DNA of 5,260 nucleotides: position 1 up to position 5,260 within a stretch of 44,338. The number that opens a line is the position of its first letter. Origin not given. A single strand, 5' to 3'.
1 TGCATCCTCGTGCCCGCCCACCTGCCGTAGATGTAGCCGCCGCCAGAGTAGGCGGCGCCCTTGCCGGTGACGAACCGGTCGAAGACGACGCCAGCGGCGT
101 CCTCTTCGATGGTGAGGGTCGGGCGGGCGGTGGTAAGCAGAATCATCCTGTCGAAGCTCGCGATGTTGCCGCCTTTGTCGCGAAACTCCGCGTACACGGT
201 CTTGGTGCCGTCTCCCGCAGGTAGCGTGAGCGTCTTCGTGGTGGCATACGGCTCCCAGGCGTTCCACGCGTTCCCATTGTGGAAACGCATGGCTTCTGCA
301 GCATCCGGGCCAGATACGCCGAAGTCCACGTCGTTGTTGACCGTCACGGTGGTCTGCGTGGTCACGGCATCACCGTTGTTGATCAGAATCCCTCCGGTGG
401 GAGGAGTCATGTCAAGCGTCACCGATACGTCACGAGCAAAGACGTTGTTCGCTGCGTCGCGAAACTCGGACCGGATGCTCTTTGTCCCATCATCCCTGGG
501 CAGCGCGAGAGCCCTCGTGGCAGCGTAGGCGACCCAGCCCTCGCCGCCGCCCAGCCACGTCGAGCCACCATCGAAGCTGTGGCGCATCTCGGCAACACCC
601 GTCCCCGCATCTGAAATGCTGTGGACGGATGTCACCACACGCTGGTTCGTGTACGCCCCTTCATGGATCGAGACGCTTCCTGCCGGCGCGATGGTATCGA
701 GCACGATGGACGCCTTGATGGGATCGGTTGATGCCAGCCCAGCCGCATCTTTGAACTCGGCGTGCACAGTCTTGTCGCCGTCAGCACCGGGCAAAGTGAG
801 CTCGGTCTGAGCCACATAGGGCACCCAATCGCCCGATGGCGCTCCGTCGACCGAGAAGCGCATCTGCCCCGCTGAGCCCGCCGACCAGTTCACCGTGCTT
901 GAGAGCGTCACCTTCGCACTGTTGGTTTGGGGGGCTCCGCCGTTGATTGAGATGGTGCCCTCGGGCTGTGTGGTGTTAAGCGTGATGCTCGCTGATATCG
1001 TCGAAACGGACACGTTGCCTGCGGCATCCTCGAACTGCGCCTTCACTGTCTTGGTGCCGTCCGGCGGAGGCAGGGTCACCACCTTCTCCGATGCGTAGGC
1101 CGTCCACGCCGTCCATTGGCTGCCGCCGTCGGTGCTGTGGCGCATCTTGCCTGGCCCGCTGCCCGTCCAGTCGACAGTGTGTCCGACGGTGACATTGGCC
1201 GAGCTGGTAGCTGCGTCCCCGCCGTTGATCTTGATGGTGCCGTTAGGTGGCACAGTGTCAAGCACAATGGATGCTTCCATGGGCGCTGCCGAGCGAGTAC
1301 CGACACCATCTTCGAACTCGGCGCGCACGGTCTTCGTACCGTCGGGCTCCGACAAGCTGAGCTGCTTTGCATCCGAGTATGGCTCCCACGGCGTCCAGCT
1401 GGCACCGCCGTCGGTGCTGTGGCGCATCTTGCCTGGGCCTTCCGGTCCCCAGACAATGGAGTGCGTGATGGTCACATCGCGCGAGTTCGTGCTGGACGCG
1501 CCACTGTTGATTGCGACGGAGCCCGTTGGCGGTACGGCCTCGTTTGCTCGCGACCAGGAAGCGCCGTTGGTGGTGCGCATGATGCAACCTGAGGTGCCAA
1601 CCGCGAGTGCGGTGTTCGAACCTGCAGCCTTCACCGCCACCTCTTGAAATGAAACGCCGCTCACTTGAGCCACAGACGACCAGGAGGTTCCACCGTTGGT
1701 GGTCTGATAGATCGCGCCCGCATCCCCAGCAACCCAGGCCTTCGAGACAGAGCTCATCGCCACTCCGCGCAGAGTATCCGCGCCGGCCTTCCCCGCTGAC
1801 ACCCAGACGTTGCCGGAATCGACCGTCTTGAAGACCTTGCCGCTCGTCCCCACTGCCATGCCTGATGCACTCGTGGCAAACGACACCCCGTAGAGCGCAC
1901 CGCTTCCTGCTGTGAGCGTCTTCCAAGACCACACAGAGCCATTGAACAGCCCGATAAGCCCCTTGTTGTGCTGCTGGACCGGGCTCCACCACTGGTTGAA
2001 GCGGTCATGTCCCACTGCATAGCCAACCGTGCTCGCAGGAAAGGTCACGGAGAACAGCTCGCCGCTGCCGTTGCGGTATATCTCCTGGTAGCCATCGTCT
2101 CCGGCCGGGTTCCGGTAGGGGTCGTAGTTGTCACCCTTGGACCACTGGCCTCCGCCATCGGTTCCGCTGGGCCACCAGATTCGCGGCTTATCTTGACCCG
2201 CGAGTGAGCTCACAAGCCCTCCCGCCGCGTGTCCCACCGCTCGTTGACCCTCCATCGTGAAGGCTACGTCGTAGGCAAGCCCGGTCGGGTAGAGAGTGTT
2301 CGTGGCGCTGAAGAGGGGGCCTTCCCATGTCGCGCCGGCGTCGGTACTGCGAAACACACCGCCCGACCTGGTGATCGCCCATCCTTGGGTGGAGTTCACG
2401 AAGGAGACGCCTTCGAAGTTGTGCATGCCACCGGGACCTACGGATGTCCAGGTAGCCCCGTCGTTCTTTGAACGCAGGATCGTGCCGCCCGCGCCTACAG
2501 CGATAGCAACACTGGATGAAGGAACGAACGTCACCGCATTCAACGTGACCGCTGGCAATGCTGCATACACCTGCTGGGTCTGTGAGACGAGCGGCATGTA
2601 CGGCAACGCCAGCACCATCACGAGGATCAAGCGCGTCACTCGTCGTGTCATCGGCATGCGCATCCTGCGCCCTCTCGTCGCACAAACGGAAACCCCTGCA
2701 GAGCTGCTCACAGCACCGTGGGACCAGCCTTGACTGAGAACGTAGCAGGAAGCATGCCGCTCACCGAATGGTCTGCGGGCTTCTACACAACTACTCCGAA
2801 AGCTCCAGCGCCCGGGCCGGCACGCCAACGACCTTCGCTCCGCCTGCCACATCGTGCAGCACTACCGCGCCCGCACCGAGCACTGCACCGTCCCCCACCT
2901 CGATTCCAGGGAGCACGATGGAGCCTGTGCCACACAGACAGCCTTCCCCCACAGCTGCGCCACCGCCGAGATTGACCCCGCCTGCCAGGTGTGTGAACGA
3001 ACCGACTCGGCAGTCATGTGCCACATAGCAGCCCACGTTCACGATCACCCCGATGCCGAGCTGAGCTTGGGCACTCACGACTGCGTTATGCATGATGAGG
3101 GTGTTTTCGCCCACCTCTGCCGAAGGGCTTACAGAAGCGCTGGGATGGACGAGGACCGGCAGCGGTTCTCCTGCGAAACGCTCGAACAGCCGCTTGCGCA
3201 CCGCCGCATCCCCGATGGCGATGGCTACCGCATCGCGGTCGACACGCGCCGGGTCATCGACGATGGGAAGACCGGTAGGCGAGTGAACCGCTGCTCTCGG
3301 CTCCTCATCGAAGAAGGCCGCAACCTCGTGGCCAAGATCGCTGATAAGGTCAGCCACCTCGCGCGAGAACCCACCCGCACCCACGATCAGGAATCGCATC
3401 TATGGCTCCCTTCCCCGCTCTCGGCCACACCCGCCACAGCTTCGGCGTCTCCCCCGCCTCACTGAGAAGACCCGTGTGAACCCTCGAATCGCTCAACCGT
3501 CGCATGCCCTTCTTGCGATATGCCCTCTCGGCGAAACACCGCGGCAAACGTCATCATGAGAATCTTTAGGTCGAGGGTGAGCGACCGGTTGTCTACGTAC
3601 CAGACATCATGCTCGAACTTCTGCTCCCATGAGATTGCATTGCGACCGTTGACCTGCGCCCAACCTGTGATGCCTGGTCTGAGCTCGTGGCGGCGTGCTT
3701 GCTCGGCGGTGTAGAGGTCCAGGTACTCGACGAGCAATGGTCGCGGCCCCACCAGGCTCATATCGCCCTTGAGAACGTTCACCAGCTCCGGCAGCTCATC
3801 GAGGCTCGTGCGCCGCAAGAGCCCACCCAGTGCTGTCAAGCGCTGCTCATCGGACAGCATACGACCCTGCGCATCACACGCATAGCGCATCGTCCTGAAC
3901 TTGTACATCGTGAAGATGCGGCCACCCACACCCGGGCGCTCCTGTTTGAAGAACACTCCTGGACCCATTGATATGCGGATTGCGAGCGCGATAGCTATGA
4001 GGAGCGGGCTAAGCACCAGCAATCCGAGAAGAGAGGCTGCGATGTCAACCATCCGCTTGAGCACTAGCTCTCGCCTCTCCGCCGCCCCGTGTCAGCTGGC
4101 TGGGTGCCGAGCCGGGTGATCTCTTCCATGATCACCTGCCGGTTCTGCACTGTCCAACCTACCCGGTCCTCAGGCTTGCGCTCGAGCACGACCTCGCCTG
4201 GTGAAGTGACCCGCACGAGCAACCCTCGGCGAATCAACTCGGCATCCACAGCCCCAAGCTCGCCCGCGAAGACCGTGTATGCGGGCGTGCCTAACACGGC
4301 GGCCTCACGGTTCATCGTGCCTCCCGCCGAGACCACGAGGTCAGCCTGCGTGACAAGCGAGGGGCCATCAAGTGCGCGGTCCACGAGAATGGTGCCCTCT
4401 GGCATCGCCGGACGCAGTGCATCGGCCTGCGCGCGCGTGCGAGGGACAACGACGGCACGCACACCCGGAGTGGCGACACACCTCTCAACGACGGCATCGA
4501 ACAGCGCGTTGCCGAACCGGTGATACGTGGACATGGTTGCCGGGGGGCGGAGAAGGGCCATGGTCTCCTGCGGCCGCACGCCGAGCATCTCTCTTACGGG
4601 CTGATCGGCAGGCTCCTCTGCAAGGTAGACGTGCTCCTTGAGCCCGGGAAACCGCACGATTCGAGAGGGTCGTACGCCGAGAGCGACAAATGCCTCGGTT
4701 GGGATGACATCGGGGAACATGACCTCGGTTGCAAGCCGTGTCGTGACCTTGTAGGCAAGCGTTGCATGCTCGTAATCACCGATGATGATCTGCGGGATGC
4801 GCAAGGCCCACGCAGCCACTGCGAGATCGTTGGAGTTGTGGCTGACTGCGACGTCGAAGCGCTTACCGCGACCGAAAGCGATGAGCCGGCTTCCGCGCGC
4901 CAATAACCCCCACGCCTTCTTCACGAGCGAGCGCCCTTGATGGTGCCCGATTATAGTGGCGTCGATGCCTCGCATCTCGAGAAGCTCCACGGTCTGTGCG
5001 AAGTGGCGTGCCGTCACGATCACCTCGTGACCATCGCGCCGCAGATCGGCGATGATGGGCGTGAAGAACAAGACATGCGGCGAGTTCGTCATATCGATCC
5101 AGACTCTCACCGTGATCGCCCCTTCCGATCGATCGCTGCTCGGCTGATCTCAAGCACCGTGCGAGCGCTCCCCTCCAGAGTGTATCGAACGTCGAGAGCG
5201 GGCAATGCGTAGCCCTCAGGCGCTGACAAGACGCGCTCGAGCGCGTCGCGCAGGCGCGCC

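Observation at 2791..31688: Module-bearing hydrolases are interleaved with a glycopolymer biosynthesis locus and an LCP ligase: possible cognate anchor/ligand system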

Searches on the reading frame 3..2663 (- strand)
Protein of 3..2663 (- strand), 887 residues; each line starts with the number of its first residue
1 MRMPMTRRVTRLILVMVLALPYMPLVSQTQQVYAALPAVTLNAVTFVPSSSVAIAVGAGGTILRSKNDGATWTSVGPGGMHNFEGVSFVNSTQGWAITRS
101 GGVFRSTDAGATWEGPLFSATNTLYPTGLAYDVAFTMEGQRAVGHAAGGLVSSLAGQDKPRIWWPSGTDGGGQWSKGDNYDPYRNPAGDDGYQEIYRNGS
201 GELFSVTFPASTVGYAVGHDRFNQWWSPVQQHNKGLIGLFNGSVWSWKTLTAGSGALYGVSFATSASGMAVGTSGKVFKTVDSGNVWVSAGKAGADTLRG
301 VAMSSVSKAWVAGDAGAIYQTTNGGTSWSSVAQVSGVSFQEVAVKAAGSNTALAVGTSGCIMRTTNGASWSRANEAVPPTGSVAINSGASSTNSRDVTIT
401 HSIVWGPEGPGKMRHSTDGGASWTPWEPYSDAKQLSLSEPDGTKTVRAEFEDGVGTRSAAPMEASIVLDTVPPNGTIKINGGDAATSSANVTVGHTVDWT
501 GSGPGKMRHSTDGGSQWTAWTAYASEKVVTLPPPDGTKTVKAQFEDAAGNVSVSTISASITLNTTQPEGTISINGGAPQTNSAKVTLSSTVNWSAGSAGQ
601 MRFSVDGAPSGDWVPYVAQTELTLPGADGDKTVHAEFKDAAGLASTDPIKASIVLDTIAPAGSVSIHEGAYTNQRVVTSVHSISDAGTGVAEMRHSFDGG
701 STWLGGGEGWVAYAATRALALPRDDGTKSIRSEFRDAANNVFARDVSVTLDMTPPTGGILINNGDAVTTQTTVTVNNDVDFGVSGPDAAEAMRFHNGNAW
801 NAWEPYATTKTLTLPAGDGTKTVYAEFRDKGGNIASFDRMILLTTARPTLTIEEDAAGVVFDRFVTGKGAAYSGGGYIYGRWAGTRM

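Call 8: search_protein_families(library=pfam, proteins=[window:3-2663:-], max_evalue=0.01)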
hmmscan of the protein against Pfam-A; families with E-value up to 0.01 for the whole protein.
window:3-2663:- (887 aa): 3 families
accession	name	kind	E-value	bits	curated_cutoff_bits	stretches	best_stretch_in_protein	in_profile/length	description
PF14870.12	PSII_BNR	-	2e-14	54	27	1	245-375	9-143/303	Photosynthesis system II assembly factor YCF48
PF15902.12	Sortilin-Vps10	-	2.5e-07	30.3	33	1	317-431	2-117/446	Sortilin, neurotensin receptor 3,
PF13750.12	Big_3_3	-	0.00017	21.8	27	0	534-586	13-63/157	Bacterial Ig-like domain (group 3)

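Call 38: search_protein_families(library=ncbifam, proteins=[window:3-2663:-], max_evalue=0.01)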
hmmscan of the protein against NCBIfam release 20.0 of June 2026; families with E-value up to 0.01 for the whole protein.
window:3-2663:- (887 aa): 3 families
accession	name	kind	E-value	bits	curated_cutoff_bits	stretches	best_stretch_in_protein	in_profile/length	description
NF010237.0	PRK13684.1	equivalog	1.6e-12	47.1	326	1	246-372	36-166/334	photosynthesis system II assembly factor Ycf48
NF045728.1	glycosyl_F510_1955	equivalog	7.7e-11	41.7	175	2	59-114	114-171/246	F510_1955 family glycosylhydrolase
NF047446.1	barrel_OmpL47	domain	0.0036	17.7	40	0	487-554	3-61/68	OmpL47-type beta-barrel domain-containing protein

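Call 45: find_related_loci(query=window:3-2663:-, collection=metagenome_contigs, flank=10000)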
Query window:3-2663:- (887 aa) in metagenome_contigs; peptide patterns used: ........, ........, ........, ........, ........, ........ (x = any residue, [..] = any of these).
40 stretches matched a pattern, but none encodes a relative of the query by tblastn (E <= 1e-3).
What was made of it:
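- Tried and rejected: A metagenome scan with the BNR protein found no relatives (call 45), so conservation of the fourth protein at the locus border is untested.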

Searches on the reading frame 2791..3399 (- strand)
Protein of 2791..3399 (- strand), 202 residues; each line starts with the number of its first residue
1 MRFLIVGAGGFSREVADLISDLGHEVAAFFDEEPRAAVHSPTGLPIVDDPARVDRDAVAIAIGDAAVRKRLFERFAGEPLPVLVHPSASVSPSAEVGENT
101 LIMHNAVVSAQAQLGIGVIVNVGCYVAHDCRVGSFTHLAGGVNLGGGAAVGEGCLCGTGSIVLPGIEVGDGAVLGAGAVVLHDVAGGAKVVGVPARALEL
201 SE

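Call 9: search_protein_families(library=pfam, proteins=[window:2791-3399:-], max_evalue=0.001)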
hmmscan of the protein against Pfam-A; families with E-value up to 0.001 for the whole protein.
window:2791-3399:- (202 aa): 4 families
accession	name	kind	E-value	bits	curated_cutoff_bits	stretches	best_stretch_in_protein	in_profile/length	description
PF17836.7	PglD_N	-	8.9e-14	52.2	23.4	1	3-75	2-78/78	PglD N-terminal domain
PF00132.30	Hexapep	-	6.2e-13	48.3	27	1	150-181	4-35/36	Bacterial transferase hexapeptide (six repeats)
PF14602.12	Hexapep_2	-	2.9e-05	24.1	27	1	150-180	4-32/34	Hexapeptide repeat of succinyl-transferase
PF25084.1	LbH_EIF2B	-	7.4e-05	23.2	54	1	88-173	22-104/105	EIF2B subunit epsilon LbH domain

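Call 53: search_protein_families(library=ncbifam, proteins=[window:2791-3399:-], max_evalue=0.00001)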
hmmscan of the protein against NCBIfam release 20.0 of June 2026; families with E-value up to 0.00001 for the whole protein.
window:2791-3399:- (202 aa): 21 families
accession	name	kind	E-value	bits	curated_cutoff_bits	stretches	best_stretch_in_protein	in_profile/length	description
TIGR03570.1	NeuD_NnaD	subfamily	9.8e-57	191.8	160.8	1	3-196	2-202/202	NeuD/PglB/VioB family sugar acetyltransferase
NF002060.0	PRK00892.1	subfamily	2.3e-15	56.6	207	2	125-197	241-314/345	UDP-3-O-(3-hydroxymyristoyl)glucosamine N-acyltransferase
TIGR01853.1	lipid_A_lpxD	equivalog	2.5e-14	53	242.5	2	124-197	231-304/325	UDP-3-O-(3-hydroxymyristoyl)glucosamine N-acyltransferase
TIGR03532.1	DapD_Ac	equivalog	8.3e-13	48.5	231.75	1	84-198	89-211/231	2,3,4,5-tetrahydropyridine-2,6-dicarboxylate N-acetyltransferase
TIGR03308.1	phn_thr-fam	hypoth_equivalog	6.9e-11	42.4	201.65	1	149-198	110-159/204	phosphonate metabolim protein, transferase hexapeptide repeat family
NF058585.1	HptprglPActTf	PfamEq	2.9e-09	36.7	300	1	147-199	106-158/172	heptaprenylglyceryl phosphate O-acetyltransferase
NF003657.0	PRK05289.1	equivalog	2.9e-09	36.4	226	1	123-197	118-192/264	acyl-ACP--UDP-N-acetylglucosamine O-acyltransferase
TIGR01852.1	lipid_A_lpxA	equivalog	1.9e-08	33.9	231.05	0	123-185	113-175/254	acyl-ACP--UDP-N-acetylglucosamine O-acyltransferase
TIGR01172.1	cysE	equivalog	2e-08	34.4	210.65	1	110-196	66-162/162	serine O-acetyltransferase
NF007797.0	PRK10502.1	subfamily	9e-08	32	192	1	95-198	74-176/183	WcaF family extracellular polysaccharide biosynthesis acetyltransferase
NF041874.1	EPS_EpsC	equivalog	1.1e-07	31.7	150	1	110-199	66-165/168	serine O-acetyltransferase EpsC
NF000490.1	chloram_CatB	equivalog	1.1e-07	31.4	350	1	135-198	98-161/210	type B chloramphenicol O-acetyltransferase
NF007499.0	PRK10092.1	equivalog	1.8e-06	27.9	314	1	140-198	122-180/183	maltose O-acetyltransferase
NF000311.1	Vat_ABCDEFH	equivalog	2.1e-06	27.4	300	1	144-198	107-161/201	Vat family streptogramin A O-acetyltransferase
NF033468.1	stregram_VatI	exception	2.8e-06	27.2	415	1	142-198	107-163/208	streptogramin A O-acetyltransferase Vat(I)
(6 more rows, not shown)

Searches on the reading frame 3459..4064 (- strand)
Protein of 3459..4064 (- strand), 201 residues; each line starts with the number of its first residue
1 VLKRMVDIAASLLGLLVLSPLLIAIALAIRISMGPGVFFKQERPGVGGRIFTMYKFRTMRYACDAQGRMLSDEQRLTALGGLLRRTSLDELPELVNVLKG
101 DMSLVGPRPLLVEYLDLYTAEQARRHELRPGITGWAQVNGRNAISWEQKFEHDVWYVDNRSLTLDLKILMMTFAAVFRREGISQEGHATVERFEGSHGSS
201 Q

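Call 9: search_protein_families(library=pfam, proteins=[window:3459-4064:-], max_evalue=0.001)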
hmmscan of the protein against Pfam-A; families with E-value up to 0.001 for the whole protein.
window:3459-4064:- (201 aa): 1 family
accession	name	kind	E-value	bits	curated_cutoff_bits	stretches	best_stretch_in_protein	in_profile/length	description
PF02397.22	Bac_transf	-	1e-65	221.1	27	1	3-177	1-178/179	Bacterial sugar transferase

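Call 53: search_protein_families(library=ncbifam, proteins=[window:3459-4064:-], max_evalue=0.00001)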
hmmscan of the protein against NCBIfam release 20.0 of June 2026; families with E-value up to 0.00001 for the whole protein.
window:3459-4064:- (201 aa): 10 families
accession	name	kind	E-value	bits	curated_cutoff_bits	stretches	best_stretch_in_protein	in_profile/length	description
TIGR03025.1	EPS_sugtrans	subfamily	9.1e-77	259.2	295.55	1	1-181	256-443/445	exopolysaccharide biosynthesis polyprenyl glycosylphosphotransferase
TIGR03023.1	WcaJ_sugtrans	equivalog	5.3e-67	227.1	410.75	1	2-179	262-449/453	undecaprenyl-phosphate glucose phosphotransferase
TIGR03022.1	WbaP_sugtrans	subfamily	2.4e-57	195.2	403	1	1-181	257-454/456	undecaprenyl-phosphate galactose phosphotransferase WbaP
TIGR03013.1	EpsB_2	subfamily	3.7e-52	177.9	393.35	1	2-181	254-441/443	TIGR03013 family XrtA/PEP-CTERM system glycosyltransferase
NF052601.1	undeca_RfbP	equivalog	4.8e-46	157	330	2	70-176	129-235/244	undecaprenyl-phosphate galactose phosphotransferase family protein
NF041877.1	EPS_EpsZ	equivalog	4.4e-44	150.9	800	1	2-182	265-458/459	exopolysaccharide biosynthesis polyisoprenyl-phosphate hexose-1-phosphate transferase EpsZ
NF007518.0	PRK10124.1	equivalog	2.4e-41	142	684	1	1-174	272-455/464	undecaprenyl-phosphate glucose phosphotransferase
NF050817.1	PolSacchBiosHfsE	equivalog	2.7e-40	138.5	750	1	1-174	270-457/467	polysaccharide biosynthesis protein HfsE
NF011751.0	PRK15204.1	equivalog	1e-36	126.6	907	1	2-181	279-474/476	undecaprenyl-phosphate galactose phosphotransferase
NF045514.1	glycotran_HepC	equivalog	1.8e-23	83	140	1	2-111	116-213/220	heterocyst development glycosyltransferase HepC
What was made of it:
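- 3459..4064 (-): PglC-like small polyprenyl-phosphate glycosyl-phosphotransferase (Bac_transf). calls 9, 53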

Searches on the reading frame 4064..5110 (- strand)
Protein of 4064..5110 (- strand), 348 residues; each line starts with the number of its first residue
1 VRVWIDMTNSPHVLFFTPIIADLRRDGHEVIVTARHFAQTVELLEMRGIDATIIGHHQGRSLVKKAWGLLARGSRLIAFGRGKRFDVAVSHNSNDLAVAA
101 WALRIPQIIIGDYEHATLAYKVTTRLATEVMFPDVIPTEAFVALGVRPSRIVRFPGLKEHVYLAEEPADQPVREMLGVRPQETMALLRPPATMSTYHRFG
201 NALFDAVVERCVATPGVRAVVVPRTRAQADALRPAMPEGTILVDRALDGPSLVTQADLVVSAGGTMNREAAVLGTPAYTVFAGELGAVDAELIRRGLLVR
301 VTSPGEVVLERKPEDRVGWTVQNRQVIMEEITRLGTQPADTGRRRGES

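Call 9: search_protein_families(library=pfam, proteins=[window:4064-5110:-], max_evalue=0.001)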
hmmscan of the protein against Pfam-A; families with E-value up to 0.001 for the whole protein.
window:4064-5110:- (348 aa): 2 families
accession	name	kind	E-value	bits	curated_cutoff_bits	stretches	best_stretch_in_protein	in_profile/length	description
PF04007.18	DUF354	-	1.7e-50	172.5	22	1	2-309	2-314/349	Protein of unknown function (DUF354)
PF13439.12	Glyco_transf_4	-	0.00026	21.5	28.5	1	22-118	14-107/170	Glycosyltransferase Family 4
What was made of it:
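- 4064..5110 (-): DUF354 protein (GT-like). call 9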

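Call 53: search_protein_families(library=ncbifam, proteins=[window:4064-5110:-], max_evalue=0.00001)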
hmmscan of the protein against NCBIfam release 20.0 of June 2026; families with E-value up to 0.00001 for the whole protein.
window:4064-5110:- (348 aa): 0 families
